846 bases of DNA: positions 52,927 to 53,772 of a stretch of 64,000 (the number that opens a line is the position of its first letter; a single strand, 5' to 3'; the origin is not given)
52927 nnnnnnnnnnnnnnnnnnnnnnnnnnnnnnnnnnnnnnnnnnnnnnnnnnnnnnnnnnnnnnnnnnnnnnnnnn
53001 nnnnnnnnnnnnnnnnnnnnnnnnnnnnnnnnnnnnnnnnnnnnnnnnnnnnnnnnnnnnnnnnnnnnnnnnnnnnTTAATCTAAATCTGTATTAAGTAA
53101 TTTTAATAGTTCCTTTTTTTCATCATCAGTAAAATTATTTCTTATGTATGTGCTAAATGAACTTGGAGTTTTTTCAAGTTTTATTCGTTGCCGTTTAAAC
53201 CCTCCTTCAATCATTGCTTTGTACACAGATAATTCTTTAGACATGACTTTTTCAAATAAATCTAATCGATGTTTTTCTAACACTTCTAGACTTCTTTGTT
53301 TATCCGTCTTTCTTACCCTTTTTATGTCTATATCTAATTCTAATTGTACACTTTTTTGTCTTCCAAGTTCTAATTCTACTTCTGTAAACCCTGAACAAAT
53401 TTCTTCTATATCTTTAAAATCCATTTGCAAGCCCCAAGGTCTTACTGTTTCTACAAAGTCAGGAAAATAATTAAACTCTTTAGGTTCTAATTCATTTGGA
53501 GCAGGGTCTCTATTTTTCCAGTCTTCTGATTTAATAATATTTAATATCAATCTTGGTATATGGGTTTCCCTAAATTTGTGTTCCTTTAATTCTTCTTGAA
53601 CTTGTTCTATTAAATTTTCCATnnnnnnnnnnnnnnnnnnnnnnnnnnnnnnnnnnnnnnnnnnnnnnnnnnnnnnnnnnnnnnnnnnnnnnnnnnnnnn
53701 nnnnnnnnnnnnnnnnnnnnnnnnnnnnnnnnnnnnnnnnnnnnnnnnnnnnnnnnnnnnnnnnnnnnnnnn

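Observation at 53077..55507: HNH nuclease fused to an SF2 helicase, translationally coupled to an unknown 181-aa protein: candidate two-gene defence module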

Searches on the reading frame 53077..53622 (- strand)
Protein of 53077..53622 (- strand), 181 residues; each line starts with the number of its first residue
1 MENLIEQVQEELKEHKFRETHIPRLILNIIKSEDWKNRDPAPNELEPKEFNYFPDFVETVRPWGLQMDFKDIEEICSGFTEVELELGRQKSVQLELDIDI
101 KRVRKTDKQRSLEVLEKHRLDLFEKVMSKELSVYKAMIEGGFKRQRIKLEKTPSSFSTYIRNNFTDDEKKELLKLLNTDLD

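Call 5: search_protein_families(library=pfam, proteins=[window:53077-53622:-], max_evalue=0.01)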
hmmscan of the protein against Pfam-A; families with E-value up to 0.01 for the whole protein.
window:53077-53622:- (181 aa): 0 families

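Call 6: search_protein_families(library=padloc, proteins=[window:53077-53622:-], max_evalue=0.1)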
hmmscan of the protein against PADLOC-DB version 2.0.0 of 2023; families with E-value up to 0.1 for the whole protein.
window:53077-53622:- (181 aa): 0 families

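Call 7: search_protein_families(library=ncbifam, proteins=[window:53077-53622:-], max_evalue=0.01)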
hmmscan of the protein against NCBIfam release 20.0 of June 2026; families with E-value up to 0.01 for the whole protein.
window:53077-53622:- (181 aa): 0 families

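Call 8: search_protein_families(library=phrogs, proteins=[window:53077-53622:-], max_evalue=0.01)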
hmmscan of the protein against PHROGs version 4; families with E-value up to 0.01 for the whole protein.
window:53077-53622:- (181 aa): 0 families

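Call 13: find_homologous_proteins(query=window:53077-53622:-, max_evalue=0.001)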
Query window:53077-53622:- (181 aa): 10 proteins with E <= 0.001 among 95 candidates.
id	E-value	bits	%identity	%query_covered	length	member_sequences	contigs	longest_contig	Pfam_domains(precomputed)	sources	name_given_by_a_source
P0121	9.0e-112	389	100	100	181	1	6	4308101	-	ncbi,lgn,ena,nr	ncbi:MAG: hypothetical protein GKR88_01265 [Flavobacteriaceae bacterium]|nr:MAG: hypothetical protei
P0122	8.8e-92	324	80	99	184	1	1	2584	-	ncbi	-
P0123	1.1e-78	281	73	96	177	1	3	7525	-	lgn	-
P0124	1.4e-78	281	72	96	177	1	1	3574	-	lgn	-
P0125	9.2e-76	272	69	96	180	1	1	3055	-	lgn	-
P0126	2.5e-75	270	68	96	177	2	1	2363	-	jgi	jgi:hypothetical protein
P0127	7.5e-74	266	68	95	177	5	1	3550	-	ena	-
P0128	7.7e-66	240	59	97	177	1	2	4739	-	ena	-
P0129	2.6e-58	215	62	83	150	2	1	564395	-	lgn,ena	-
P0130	1.3e-27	115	60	45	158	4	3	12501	PF13651.12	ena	-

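Call 25: search_solved_structures(query=A2, max_evalue=1)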
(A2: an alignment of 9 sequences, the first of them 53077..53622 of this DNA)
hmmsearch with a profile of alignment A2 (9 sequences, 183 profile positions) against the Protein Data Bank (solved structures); distinct sequences matched with E-value up to 1: 3.
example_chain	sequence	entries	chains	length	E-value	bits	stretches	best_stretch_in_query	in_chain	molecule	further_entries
8y30_A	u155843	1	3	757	0.07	16.1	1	54-146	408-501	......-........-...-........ exonuclease RecJ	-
9s9j_A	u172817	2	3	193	0.6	13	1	88-133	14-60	Cell division protein CdvB, Vps2 like protein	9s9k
3kbu_A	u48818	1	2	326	0.89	12.5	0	85-136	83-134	Spectrin beta chain, erythrocyte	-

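Call 37: find_homologous_proteins(query=A3, max_evalue=0.001)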
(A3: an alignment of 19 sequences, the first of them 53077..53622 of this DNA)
Query A3 (19 sequences) (181 aa, profile of the alignment): 240 proteins with E <= 0.001 among 1779 candidates; the best 120 are listed.
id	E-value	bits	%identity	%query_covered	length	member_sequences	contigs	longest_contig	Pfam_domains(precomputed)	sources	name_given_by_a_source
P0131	4.5e-57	211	25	90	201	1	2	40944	-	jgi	jgi:hypothetical protein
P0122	2.6e-56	208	80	99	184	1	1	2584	-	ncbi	-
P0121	5.2e-56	207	100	100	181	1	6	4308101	-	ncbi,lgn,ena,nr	ncbi:MAG: hypothetical protein GKR88_01265 [Flavobacteriaceae bacterium]|nr:MAG: hypothetical protei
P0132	9.7e-53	197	23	69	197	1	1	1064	-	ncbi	-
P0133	1.1e-52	197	23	69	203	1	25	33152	-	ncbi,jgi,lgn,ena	jgi:hypothetical protein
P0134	5.0e-51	191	24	86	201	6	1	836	-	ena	-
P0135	6.8e-51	191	26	89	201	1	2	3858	-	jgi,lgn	jgi:hypothetical protein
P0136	9.3e-51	190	27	86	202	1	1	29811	-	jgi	jgi:hypothetical protein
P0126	9.7e-51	190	68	96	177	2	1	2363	-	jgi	jgi:hypothetical protein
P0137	1.5e-50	190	26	89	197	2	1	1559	-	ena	-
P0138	2.1e-50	189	26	80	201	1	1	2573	-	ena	-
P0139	2.5e-50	189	26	69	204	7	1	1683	-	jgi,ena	jgi:hypothetical protein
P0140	3.3e-50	189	24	79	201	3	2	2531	-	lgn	-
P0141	3.3e-50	189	25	83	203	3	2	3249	-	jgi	jgi:hypothetical protein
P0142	3.3e-50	189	25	81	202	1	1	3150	-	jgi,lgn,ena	jgi:hypothetical protein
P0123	6.0e-49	184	73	96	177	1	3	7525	-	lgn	-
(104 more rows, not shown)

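Call 46: predict_structure(alignment_id=A4)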
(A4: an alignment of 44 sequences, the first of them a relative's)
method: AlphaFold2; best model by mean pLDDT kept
length: 181 residues; sequences in the alignment: 44
mean_pLDDT: 62.5   pTM: 0.31
mean pLDDT of the five models: 62.5, 61.5, 61.1, 56.4, 54.6
residues with pLDDT >= 90: 37; 70-90: 33; 50-70: 22; < 50: 89
segments of 3 or more residues with pLDDT < 50: 7-9, 11-32, 34-45, 52-54, 60-70, 72-102
pLDDT, mean of each block of 10 residues (from residue 1): 48 44 47 45 47 50 43 47 38 37 69 92 94 91 78 83 89 84 51
secondary structure, 60 per line:
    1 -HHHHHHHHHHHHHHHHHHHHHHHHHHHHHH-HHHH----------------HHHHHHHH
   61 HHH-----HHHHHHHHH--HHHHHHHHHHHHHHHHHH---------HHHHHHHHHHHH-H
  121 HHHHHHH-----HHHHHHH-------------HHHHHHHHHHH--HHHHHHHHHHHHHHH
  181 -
elements in order: H2-31 H33-36 H53-63 H69-77 H80-97 H107-118 H120-127 H133-139 H153-163 H166-180

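Call 52: fold_search(model_id=the predicted structure, library=pdb)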
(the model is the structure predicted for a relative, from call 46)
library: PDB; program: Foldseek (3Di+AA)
matches with E <= 10: 7; with E <= 0.001: 0
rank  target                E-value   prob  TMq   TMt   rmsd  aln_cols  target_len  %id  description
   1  7ane_am               3.8e+00  0.03  0.15  0.11  18.2       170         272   12  Leishmania Major mitochondrial ribosome (released 2021-06-23)
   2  6hiw_DL               7.2e+00  0.02  0.16  0.10  19.0       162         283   13  Cryo-EM structure of the Trypanosoma brucei mitochondrial ribosome - This entry contains the complete small mitoribos (released 2018-09-26)
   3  7aor_al               8.2e+00  0.02  0.15  0.10  16.8       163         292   13  mt-SSU from Trypanosoma cruzi in complex with mt-IF-3. (released 2021-04-28)
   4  8xje_B                8.8e+00  0.02  0.13  0.15  19.6       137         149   15  Crystal structure of the YqeY protein from Campylobacter jejuni (released 2024-05-22)
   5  4em0                  8.8e+00  0.01  0.11  0.13  21.8       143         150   15  staphylococcus aureus MarR in complex with salicylate and kanamycin (released 2013-04-17)
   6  7yqh_D                9.3e+00  0.01  0.12  0.06  25.6        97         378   15  Cryo-EM structure of 8-subunit Smc5/6 (released 2024-01-31)
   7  6nzb_B                1.0e+01  0.04  0.14  0.06   9.8        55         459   13  Crystal structure of E. coli fumarase C S318A variant with closed SS Loop at 1.37 angstrom resolution (released 2019-09-25)

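Call 54: find_encoding_contigs(protein=P0123, flank=10000, max_places=3)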
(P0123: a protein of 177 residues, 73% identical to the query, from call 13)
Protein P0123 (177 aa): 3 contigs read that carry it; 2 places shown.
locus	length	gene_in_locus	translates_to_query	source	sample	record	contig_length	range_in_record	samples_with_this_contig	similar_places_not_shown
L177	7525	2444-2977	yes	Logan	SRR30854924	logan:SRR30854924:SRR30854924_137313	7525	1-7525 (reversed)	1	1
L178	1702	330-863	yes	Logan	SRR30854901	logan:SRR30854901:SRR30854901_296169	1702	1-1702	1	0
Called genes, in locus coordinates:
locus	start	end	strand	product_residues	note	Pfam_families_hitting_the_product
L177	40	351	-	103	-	-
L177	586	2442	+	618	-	PF01844:HNH, PF14279:HNH_5 (weak), PF04851:ResIII, PF00270:DEAD, PF00271:Helicase_C (weak)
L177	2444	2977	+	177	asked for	-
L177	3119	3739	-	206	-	PF01195:Pept_tRNA_hydro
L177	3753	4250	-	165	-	-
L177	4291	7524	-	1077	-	?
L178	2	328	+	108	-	?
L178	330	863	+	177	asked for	-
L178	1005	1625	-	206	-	PF01195:Pept_tRNA_hydro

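Call 55: find_encoding_contigs(protein=P0129, flank=10000, max_places=3)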
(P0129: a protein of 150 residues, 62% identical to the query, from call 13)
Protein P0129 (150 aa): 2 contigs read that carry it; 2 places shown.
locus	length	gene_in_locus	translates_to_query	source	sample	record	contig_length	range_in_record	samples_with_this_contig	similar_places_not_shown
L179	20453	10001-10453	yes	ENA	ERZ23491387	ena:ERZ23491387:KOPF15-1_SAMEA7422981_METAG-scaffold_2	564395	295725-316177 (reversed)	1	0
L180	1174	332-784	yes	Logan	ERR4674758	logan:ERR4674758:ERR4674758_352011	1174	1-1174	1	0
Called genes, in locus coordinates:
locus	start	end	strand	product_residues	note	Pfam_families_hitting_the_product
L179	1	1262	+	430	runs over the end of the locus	PF00815:Histidinol_dh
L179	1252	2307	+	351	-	PF00155:Aminotran_1_2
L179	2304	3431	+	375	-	PF13242:Hydrolase_like (weak), PF00475:IGPD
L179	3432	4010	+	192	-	PF00117:GATase, PF07685:GATase_3 (weak), PF01174:SNO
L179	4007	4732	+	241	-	PF00977:His_biosynth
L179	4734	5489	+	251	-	PF00977:His_biosynth, PF03060:NMO (faint)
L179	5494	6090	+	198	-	PF01502:PRA-CH, PF01503:PRA-PH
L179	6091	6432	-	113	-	PF01253:SUI1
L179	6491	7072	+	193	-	-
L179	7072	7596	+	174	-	-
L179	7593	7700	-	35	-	-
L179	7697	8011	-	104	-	PF01906:YbjQ_1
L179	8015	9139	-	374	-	PF04909:Amidohydro_2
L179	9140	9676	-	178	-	PF11138:DUF2911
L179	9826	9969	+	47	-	-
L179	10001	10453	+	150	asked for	-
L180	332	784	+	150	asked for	-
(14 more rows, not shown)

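Call 66: search_protein_families(library=pfam, alignment_id=A3, max_evalue=5)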
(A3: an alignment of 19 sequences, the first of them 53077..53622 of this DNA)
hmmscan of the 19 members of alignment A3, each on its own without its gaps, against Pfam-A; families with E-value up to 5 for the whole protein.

A. member 1, window:53077-53622:- (181 aa): 1 family
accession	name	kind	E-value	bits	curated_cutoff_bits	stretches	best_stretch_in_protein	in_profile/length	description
PF15324.11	TALPID3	-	0.067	11.4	27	1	77-161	97-181/1261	Hedgehog signalling target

B. families by the number of members that match (of 19 scanned): 21 families
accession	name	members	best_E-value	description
PF24669.2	Ddi2_HDD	1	0.0087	Ddi2 HDD domain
PF03796.21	DnaB_C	1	0.022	DnaB-like helicase C terminal domain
PF10156.14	Med17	1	0.032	Subunit 17 of Mediator complex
PF22327.2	Nudt16-like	1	0.038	U8 snoRNA-decapping enzyme-like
PF05846.17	Chordopox_A15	1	0.043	Chordopoxvirus A15 protein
PF01946.23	Thi4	1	0.058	Thi4 family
PF15324.11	TALPID3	1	0.067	Hedgehog signalling target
PF21893.1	DUF6918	1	0.089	Family of unknown function (DUF6918)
PF00994.29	MoCF_biosynth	1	0.097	Probable molybdopterin binding domain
PF16958.10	PRP9_N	1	0.11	Pre-mRNA-splicing factor PRP9 N-terminus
PF07500.19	TFIIS_M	1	0.12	Transcription factor S-II (TFIIS), central domain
PF20555.3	DUF6767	1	0.14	Domain of unknown function (DUF6767)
PF10163.14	EnY2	1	0.18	Transcription factor e(y)2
PF19564.4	DUF6086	1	0.19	Family of unknown function (DUF6086)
PF02270.21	TFIIF_beta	1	0.19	TFIIF, beta subunit HTH domain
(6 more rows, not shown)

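Call 76: search_protein_representatives(alignment_id=A4)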
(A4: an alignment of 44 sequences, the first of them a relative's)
Query: 44 sequences, 200 profile positions. Proteins with E-value up to 0.001 (for the whole library): 1781; up to 1e-10: 377; up to 1e-30: 9. The best 150 are listed.
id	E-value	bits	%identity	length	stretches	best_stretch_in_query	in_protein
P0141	1.6e-84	299.2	-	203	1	1-200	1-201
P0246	3.6e-64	232.8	-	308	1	2-197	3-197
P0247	3.0e-45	171.0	-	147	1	1-110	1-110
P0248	8.0e-45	169.6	-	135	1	81-199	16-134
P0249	8.9e-39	149.8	-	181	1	11-193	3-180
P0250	1.5e-33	132.8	-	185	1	11-193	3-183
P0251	1.4e-32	129.6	-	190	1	20-191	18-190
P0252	1.8e-31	126.0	-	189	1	8-190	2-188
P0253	2.0e-31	125.9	-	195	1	34-192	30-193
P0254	1.2e-30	123.3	-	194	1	28-191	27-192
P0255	2.1e-29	119.3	-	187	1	10-188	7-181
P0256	2.2e-29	119.2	-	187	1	8-191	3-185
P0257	2.8e-29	118.8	-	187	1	11-187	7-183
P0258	1.5e-28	116.4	-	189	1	8-187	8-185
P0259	6.6e-27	111.1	-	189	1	6-191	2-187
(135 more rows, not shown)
